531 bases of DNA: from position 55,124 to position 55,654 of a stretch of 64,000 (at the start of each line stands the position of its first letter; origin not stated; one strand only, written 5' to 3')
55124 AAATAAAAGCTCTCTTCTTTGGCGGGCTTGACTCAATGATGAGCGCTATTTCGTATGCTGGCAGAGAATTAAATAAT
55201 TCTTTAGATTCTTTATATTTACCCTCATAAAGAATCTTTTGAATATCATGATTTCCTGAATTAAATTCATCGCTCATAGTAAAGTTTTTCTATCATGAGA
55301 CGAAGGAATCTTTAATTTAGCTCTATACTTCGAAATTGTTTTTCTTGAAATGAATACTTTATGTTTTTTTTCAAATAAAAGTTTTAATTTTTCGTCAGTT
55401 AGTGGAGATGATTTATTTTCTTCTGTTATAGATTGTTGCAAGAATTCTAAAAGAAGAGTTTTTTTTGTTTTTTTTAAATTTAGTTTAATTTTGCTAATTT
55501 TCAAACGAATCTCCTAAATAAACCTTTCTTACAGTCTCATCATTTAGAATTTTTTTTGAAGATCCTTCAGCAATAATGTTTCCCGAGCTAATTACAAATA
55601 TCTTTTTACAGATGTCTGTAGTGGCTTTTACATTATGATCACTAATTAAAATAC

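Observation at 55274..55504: Mini sigma-54: only the RpoN-box DNA-binding domain remains, as an intact coupled ORF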

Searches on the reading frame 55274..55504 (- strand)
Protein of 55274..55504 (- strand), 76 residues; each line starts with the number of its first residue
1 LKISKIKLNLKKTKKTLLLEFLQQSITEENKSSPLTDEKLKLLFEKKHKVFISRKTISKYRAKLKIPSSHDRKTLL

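Call 3: search_protein_families(library=pfam, proteins=[window:55274-55504:-], max_evalue=1)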
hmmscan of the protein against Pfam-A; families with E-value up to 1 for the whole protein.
window:55274-55504:- (76 aa): 1 family
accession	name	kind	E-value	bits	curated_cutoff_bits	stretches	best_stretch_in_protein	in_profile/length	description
PF04552.19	Sigma54_DBD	-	8e-13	48.9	22.8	1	14-73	101-159/160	Sigma-54, DNA binding domain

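Call 4: search_protein_families(library=ncbifam, proteins=[window:55274-55504:-], max_evalue=10)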
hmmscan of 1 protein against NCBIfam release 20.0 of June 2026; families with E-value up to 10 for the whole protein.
window:55274-55504:- (76 aa): 8 families
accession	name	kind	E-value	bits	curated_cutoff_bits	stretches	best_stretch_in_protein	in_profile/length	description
NF004602.0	PRK05932.2-4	equivalog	8.8e-14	51.2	506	1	11-75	347-411/416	RNA polymerase factor sigma-54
TIGR02395.1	rpoN_sigma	equivalog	2.5e-13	49.9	277.35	1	15-73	377-434/434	RNA polymerase factor sigma-54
NF004595.0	PRK05932.1-2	equivalog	1.6e-10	40.5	513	1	21-75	430-483/484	RNA polymerase factor sigma-54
NF009118.0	PRK12469.1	subfamily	7.4e-09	35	396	1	21-74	428-480/483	RNA polymerase factor sigma-54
NF004597.0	PRK05932.1-4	equivalog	6e-08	31.6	817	1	21-75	423-476/477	RNA polymerase factor sigma-54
NF004598.0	PRK05932.1-5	equivalog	1.2e-07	30.9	621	1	21-75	451-504/504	RNA polymerase factor sigma-54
NF004596.0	PRK05932.1-3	subfamily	7.8e-06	25.1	499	1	23-73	456-505/515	RNA polymerase factor sigma-54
NF058590.1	AcCoDHFadEBacil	equivalog_domain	0.11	11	600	1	6-65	417-476/586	acyl-CoA dehydrogenase FadE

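Call 5: find_homologous_proteins(query=window:55274-55504:-, max_evalue=0.001)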
Query window:55274-55504:- (76 aa): 65 proteins with E <= 0.001 among 70 candidates.
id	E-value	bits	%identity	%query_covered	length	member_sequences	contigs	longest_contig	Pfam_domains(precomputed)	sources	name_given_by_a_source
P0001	9.1e-36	138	99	100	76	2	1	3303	PF04552.20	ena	-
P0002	2.4e-35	136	97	100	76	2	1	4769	PF04552.20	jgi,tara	tara:strand:+ start:33 stop:263 length:231 start_codon:yes stop_codon:yes gene_type:complete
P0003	1.0e-34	134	99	97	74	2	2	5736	PF04552.20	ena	-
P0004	2.5e-34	133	97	97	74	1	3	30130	PF04552.20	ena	-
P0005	7.9e-34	132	97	97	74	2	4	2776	PF04552.20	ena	-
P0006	1.5e-33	131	96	97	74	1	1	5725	PF04552.20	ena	-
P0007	4.4e-33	129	96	97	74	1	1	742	PF04552.20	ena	-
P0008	9.4e-33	128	92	100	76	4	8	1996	PF04552.20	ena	-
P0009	1.1e-32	128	96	96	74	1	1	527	PF04552.20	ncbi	-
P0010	2.5e-32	127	95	96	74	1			PF04552.20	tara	tara:strand:- start:152 stop:376 length:225 start_codon:yes stop_codon:yes gene_type:complete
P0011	9.8e-32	125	95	96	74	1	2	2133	PF04552.20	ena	-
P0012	7.9e-31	122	92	96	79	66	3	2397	PF04552.20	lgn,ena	-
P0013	6.0e-30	119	88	100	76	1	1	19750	PF04552.20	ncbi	-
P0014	1.5e-25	106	81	96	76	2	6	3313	PF04552.20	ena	-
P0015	4.0e-24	101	78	96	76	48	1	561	PF04552.20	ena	-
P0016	1.2e-22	96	93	72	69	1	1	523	PF04552.20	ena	-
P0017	5.1e-22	94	70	96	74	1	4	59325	PF04552.20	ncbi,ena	-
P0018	6.4e-22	94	71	96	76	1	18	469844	PF04552.20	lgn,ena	-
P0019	1.7e-21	93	70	96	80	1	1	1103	PF04552.20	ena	-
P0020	3.3e-21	92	68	96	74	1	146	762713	PF04552.20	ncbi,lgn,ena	-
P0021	4.1e-21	92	70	96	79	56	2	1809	PF04552.20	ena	-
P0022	5.6e-21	91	67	96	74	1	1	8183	PF04552.20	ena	-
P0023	7.4e-21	91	67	96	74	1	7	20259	PF04552.20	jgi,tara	tara:strand:- start:3800 stop:4024 length:225 start_codon:yes stop_codon:yes gene_type:complete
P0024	8.6e-21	91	67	96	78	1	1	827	PF04552.20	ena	-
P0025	8.7e-21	91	68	96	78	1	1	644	PF04552.20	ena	-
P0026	1.8e-20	90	67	96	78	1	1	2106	PF04552.20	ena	-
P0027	2.1e-20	89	66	96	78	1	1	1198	PF04552.20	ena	-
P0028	2.1e-20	89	67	96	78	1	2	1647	PF04552.20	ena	-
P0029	2.3e-20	89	67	96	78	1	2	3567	PF04552.20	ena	-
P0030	2.6e-20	89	66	96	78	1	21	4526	PF04552.20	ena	-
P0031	2.6e-20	89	67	96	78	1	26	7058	PF04552.20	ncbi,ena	-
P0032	2.8e-20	89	66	96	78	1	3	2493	PF04552.20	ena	-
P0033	3.1e-20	89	66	96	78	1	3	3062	PF04552.20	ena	-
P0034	3.3e-20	89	66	96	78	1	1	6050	PF04552.20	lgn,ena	-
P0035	3.5e-20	89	66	96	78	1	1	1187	PF04552.20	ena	-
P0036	3.8e-20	89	67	96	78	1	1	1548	PF04552.20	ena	-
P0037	4.4e-20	88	67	96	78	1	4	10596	PF04552.20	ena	-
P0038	4.4e-20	88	66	96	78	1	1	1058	PF04552.20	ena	-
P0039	4.4e-20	88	66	96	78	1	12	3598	PF04552.20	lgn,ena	-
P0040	4.6e-20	88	64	96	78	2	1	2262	PF04552.20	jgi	-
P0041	5.5e-20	88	66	96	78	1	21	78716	PF04552.20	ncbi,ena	-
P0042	5.7e-20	88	66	96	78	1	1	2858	PF04552.20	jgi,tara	tara:strand:- start:61 stop:297 length:237 start_codon:yes stop_codon:yes gene_type:complete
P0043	6.4e-20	88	66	96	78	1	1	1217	PF04552.20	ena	-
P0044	7.3e-20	88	64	96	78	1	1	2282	PF04552.20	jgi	-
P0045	7.3e-20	88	67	96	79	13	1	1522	PF04552.20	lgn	-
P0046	7.4e-20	88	66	96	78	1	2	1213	PF04552.20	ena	-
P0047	7.9e-20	88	66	96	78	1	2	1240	PF04552.20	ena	-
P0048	8.0e-20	88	66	96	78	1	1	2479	PF04552.20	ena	-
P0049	8.0e-20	88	66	96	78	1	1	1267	PF04552.20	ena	-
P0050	8.2e-20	88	66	96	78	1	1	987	PF04552.20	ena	-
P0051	1.0e-19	87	66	96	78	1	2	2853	PF04552.20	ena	-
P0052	1.1e-19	87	64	96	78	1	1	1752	PF04552.20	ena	-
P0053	1.3e-19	87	66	96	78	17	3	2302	PF04552.20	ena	-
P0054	1.4e-19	87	64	96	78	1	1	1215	PF04552.20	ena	-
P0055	1.4e-19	87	64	96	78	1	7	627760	PF04552.20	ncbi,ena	-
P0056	1.7e-19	87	66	96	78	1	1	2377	PF04552.20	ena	-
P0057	1.9e-19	86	64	96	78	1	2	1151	PF04552.20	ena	-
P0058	1.9e-19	86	67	96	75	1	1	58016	PF04552.20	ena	-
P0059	2.5e-19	86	63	96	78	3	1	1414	PF04552.20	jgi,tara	tara:strand:+ start:203 stop:439 length:237 start_codon:yes stop_codon:yes gene_type:complete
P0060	4.9e-19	85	64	96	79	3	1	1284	PF04552.20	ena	-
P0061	5.5e-19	85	64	96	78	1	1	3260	PF04552.20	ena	-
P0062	7.5e-19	85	64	96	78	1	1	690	PF04552.20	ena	-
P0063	2.5e-18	83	64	96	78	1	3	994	PF04552.20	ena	-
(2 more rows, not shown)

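Call 8: find_related_loci(query=A1, collection=genome_contigs, flank=6000)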
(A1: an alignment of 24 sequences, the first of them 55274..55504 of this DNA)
Query A1 (76 aa) in genome_contigs; peptide patterns used: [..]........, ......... (x = any residue, [..] = any of these).
72 stretches matched a pattern; 5 encode a relative of the query (tblastn E <= 1e-3); 5 distinct loci.
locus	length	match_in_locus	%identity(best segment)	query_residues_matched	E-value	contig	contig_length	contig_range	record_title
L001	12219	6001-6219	90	1-73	1e-28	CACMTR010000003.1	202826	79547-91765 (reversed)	MAG: uncultured SAR86 cluster bacterium isolate AG-892-C21 genome assembly, contig: AG-892-C21_NODE_3, whole genome shot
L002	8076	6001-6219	78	1-73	5e-24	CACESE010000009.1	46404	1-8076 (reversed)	uncultured SAR86 cluster bacterium isolate AG-907-D15 genome assembly, contig: AG-907-D15_NODE_9, whole genome shotgun s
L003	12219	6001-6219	68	1-73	1e-21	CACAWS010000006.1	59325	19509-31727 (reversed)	uncultured SAR86 cluster bacterium isolate AG-349-F19 genome assembly, contig: AG-349-F19_NODE_6, whole genome shotgun s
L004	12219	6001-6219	66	1-73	1e-19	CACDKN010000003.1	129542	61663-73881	uncultured SAR86 cluster bacterium isolate AG-904-A06 genome assembly, contig: AG-904-A06_NODE_3, whole genome shotgun s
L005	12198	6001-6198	48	7-73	2e-12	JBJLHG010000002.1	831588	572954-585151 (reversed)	MAG: Gammaproteobacteria bacterium isolate LRMED-330 SAR86-LRMED-330-C2, whole genome shotgun sequence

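Call 13: search_solved_structures(query=window:55274-55504:-, max_evalue=1, show_alignments=3)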
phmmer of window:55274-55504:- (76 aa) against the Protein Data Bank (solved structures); distinct sequences matched with E-value up to 1: 23.
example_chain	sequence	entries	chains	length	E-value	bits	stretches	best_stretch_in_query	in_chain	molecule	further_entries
2mt3_A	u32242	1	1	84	1e-07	35.2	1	16-75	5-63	RNA polymerase sigma-54 factor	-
9mse_M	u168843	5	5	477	2.3e-06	31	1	16-75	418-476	RNA polymerase sigma-54 factor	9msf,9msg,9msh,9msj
8f1i_M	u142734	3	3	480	2.3e-06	31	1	16-75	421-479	RNA polymerase sigma-54 factor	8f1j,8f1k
5nwt_M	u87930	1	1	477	2.5e-06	30.8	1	16-75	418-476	RNA polymerase sigma-54 factor,RNA polymerase sigma-54 factor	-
7qxi_M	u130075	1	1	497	3e-06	30.6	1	16-75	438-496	RNA polymerase sigma-54 factor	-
7qwp_M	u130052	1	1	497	3e-06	30.6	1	16-75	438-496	RNA polymerase sigma-54 factor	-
9q91_M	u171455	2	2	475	3.7e-06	30.3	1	16-75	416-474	RNA polymerase sigma-54 factor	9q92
9q90_M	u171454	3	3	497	3.8e-06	30.3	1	16-75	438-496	RNA polymerase sigma-54 factor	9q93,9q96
7qv9_M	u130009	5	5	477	3.8e-06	30.3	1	16-75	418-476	RNA polymerase sigma-54 factor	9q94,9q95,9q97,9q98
5ui8_M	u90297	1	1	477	3.9e-06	30.2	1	16-75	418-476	RNA polymerase sigma-54 factor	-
2o8k_A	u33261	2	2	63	4e-06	30.2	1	18-73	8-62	RNA polymerase sigma factor RpoN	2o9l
6gfw_M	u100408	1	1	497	4.5e-06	30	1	15-75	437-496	RNA polymerase sigma-54 factor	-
6gh6_M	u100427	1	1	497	4.5e-06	30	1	15-75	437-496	RNA polymerase sigma-54 factor,RNA polymerase sigma-54 factor,RNA polymerase sigma-54 fact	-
6gh5_M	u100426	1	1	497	4.5e-06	30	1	15-75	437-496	RNA polymerase sigma-54 factor,RNA polymerase sigma-54 factor,RNA polymerase sigma-54 fact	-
2ahq_A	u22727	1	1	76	5.6e-06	29.8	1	18-73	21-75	RNA polymerase sigma factor RpoN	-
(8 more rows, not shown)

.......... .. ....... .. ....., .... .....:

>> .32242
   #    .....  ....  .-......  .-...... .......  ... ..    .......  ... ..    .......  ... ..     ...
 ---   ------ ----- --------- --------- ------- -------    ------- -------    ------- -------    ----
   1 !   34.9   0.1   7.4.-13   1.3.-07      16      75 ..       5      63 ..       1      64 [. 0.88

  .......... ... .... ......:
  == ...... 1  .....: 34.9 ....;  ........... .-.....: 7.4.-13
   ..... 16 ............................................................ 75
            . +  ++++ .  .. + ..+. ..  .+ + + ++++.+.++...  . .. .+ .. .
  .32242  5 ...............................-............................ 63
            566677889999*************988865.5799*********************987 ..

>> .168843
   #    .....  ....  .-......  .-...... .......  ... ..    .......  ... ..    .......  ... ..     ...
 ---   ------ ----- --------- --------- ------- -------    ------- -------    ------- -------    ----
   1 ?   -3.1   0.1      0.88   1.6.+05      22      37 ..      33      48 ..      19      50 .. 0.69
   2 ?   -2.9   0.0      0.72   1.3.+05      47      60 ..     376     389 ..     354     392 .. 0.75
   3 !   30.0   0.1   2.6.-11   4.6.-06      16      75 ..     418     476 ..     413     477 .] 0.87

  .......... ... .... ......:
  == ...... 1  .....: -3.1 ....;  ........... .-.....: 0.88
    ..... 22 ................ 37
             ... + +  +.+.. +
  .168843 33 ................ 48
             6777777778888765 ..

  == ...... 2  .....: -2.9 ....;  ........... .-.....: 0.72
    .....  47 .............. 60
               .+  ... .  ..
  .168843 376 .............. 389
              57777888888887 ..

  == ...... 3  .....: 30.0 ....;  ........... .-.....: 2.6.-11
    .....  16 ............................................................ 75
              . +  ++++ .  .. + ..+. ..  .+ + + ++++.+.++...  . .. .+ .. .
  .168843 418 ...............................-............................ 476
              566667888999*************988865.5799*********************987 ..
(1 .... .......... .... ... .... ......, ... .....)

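Call 16: predict_structure(alignment_id=A1)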
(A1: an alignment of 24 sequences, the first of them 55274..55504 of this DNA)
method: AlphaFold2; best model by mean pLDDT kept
length: 76 residues; sequences in the alignment: 24
mean_pLDDT: 77.2   pTM: 0.60
mean pLDDT of the five models: 77.2, 77.1, 76.4, 76.2, 72.8
residues with pLDDT >= 90: 24; 70-90: 27; 50-70: 22; < 50: 3
segments of 3 or more residues with pLDDT < 50: none
pLDDT, mean of each block of 10 residues (from residue 1): 56 87 75 76 91 92 79 50
secondary structure, 60 per line:
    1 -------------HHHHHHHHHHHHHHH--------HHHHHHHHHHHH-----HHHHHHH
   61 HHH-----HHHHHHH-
elements in order: H14-28 H37-48 H54-63 H69-75

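Call 17: find_encoding_contigs(protein=P0020, flank=10000, max_places=3)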
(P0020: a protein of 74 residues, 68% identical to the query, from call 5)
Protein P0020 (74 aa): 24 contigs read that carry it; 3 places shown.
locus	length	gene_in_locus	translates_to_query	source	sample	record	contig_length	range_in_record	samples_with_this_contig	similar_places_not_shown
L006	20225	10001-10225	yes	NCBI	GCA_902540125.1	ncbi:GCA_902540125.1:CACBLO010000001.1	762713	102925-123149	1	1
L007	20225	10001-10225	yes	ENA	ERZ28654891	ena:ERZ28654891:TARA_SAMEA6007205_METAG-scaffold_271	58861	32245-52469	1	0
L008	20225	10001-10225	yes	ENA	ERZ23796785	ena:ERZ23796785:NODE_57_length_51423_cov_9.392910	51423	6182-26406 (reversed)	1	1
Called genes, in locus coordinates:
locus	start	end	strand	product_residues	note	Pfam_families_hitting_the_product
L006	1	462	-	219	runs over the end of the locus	PF02167:Cytochrom_C1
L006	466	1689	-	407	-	PF00033:Cytochrome_B, PF13631:Cytochrom_B_N_2, PF00032:Cytochrom_B_C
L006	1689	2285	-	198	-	PF00355:Rieske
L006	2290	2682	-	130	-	PF00380:Ribosomal_S9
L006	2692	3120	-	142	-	PF00572:Ribosomal_L13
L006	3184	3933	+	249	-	PF00089:Trypsin, PF13365:Trypsin_2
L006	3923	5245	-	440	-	PF00815:Histidinol_dh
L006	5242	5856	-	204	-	PF01634:HisG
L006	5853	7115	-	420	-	PF00275:EPSP_synthase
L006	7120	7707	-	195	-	PF05494:MlaC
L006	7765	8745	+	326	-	PF01380:SIS, PF00571:CBS (weak)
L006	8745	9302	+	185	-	-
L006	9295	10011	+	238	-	PF00005:ABC_tran, PF13304:AAA_21 (weak), PF12399:BCA_ABC_TP_C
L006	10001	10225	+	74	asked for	PF04552:Sigma54_DBD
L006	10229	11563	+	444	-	PF03448:MgtE_N, PF00571:CBS (faint), PF01769:MgtE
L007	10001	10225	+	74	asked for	PF04552:Sigma54_DBD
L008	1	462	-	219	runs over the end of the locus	PF02167:Cytochrom_C1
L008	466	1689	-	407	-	PF00033:Cytochrome_B, PF13631:Cytochrom_B_N_2, PF00032:Cytochrom_B_C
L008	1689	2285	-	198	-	PF00355:Rieske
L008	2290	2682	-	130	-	PF00380:Ribosomal_S9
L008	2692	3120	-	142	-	PF00572:Ribosomal_L13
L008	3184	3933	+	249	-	PF00089:Trypsin, PF13365:Trypsin_2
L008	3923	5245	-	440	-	PF00815:Histidinol_dh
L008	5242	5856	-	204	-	PF01634:HisG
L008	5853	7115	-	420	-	PF00275:EPSP_synthase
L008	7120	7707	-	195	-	PF05494:MlaC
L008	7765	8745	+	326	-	PF01380:SIS, PF00571:CBS (weak)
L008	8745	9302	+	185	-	-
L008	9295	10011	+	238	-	PF00005:ABC_tran, PF13304:AAA_21 (weak), PF12399:BCA_ABC_TP_C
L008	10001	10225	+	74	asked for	PF04552:Sigma54_DBD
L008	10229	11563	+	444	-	PF03448:MgtE_N, PF00571:CBS (faint), PF01769:MgtE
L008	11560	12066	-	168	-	PF04093:MreD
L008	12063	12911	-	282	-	PF04085:MreC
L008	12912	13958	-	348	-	PF00022:Actin, PF06723:MreB_Mbl, PF00012:HSP70, PF11104:PilM_2 (faint), PF14450:FtsA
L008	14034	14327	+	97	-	PF02686:GatC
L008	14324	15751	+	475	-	PF01425:Amidase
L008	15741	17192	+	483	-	PF02934:GatB_N, PF02637:GatB_Yqey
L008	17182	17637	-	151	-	PF01575:MaoC_dehydratas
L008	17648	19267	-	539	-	PF00501:AMP-binding, PF13193:AMP-binding_C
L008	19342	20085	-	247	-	PF00899:ThiF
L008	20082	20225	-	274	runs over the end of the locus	PF17827:PrmC_N, PF05175:MTS, PF13847:Methyltransf_31 (weak)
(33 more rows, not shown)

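Call 19: search_protein_representatives(alignment_id=A1)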
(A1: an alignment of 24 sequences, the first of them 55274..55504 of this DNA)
Query: 24 sequences, 76 profile positions. Proteins with E-value up to 0.001 (for the whole library): 3522; up to 1e-10: 20; up to 1e-30: 2. The best 150 are listed.
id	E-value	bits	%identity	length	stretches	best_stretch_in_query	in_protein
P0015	1.5e-35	137.0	-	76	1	1-75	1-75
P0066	2.4e-35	136.4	-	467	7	14-75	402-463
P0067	1.8e-28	114.4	-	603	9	14-72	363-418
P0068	8.9e-24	99.3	-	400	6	30-75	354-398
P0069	7.6e-22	93.1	-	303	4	18-74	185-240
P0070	1.0e-19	86.3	-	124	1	25-74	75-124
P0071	3.3e-18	81.5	-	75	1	1-51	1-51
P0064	1.2e-17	79.7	-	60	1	1-51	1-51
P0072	1.4e-16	76.2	-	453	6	20-74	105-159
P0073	7.5e-15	70.7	-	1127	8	39-67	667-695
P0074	7.8e-14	67.5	-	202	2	18-73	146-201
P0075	7.2e-13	64.4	-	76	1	7-72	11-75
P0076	5.2e-12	61.6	-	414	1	22-74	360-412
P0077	5.4e-12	61.6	-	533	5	19-73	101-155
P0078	9.4e-12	60.8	-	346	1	11-75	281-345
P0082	3.0e-11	59.2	-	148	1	16-74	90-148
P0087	2.7e-10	56.1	-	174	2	18-73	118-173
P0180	2.5e-08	49.8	-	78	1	7-73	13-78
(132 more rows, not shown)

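Call 22: fold_search(model_id=the predicted structure, library=pdb)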
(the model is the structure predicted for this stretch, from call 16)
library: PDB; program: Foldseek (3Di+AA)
matches with E <= 10: 116; with E <= 0.001: 0
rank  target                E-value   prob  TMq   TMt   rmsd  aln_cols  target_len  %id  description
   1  9msf_M                1.4e-02  1.00  0.65  0.13   3.0        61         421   36  de novo SigN RNA polymerase transcription initiation intermediate with post-catalytic bEBP state (RPi1 closed ring) (released 2025-08-13)
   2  7qxi_M                1.6e-02  1.00  0.61  0.13   3.0        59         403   34  Cryo-EM structure of RNA polymerase-sigma54 holo enzyme with promoter DNA closed complex (released 2022-11-09)
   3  9msg_M                2.1e-02  1.00  0.65  0.12   2.7        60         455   37  De novo SigN RNA polymerase transcription initiation intermediate with bound SigN-RII (released 2025-08-13)
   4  9msj_M                2.7e-02  1.00  0.64  0.14   1.7        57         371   35  de novo SigN RNA polymerase NTP-bound open complex (RPo+2A) (released 2025-08-13)
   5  9q92_M                3.5e-02  1.00  0.58  0.13   3.1        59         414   34  CryoEM structure of bacterial transcription intermediate complex mediated by activator PspF containing nifH promoter D (released 2025-07-16)
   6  8f1k_M                4.0e-02  1.00  0.63  0.13   3.0        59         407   36  SigN RNA polymerase early-melted intermediate bound to full duplex DNA fragment dhsU36 (-12T) (released 2023-04-05)
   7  9msh_M                4.3e-02  1.00  0.64  0.14   1.8        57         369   35  de novo SigN RNA polymerase open complex (RPo) (released 2025-08-13)
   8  8f1i_M                4.3e-02  1.00  0.64  0.13   2.9        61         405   36  SigN RNA polymerase early-melted intermediate bound to mismatch fragment dhsU36mm1 (-12T) (released 2023-04-05)
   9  9mse_M                4.9e-02  1.00  0.65  0.13   3.0        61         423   36  de novo SigN RNA polymerase transcription initiation intermediate with pre-catalytic bEBP state (RPi1 open ring) (released 2025-08-13)
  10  5nwt_M                5.6e-02  1.00  0.59  0.12   1.9        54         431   33  Crystal Structure of Escherichia coli RNA polymerase - Sigma54 Holoenzyme complex (released 2017-09-13)
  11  8f1j_M                7.8e-02  1.00  0.65  0.14   3.0        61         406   36  SigN RNA polymerase early-melted intermediate bound to mismatch DNA fragment dhsU36mm2 (-12A) (released 2023-04-05)
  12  5ui8_M                1.0e-01  1.00  0.60  0.13   1.8        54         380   33  structure of sigmaN-holoenzyme (released 2017-02-22)
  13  7qwp_M                1.7e-01  0.99  0.61  0.13   2.9        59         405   30  CryoEM structure of bacterial transcription close complex (RPc) (released 2022-11-09)
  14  3ol4_A                3.1e-01  0.87  0.51  0.43   3.1        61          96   13  Crystal structure of a putative uncharacterized protein from Mycobacterium smegmatis, an ortholog of Rv0543c (released 2010-09-08)
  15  7vwv_B                3.5e-01  0.94  0.46  0.47   1.6        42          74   21  The crystal structure of African swine fever virus I73R (released 2022-11-16)
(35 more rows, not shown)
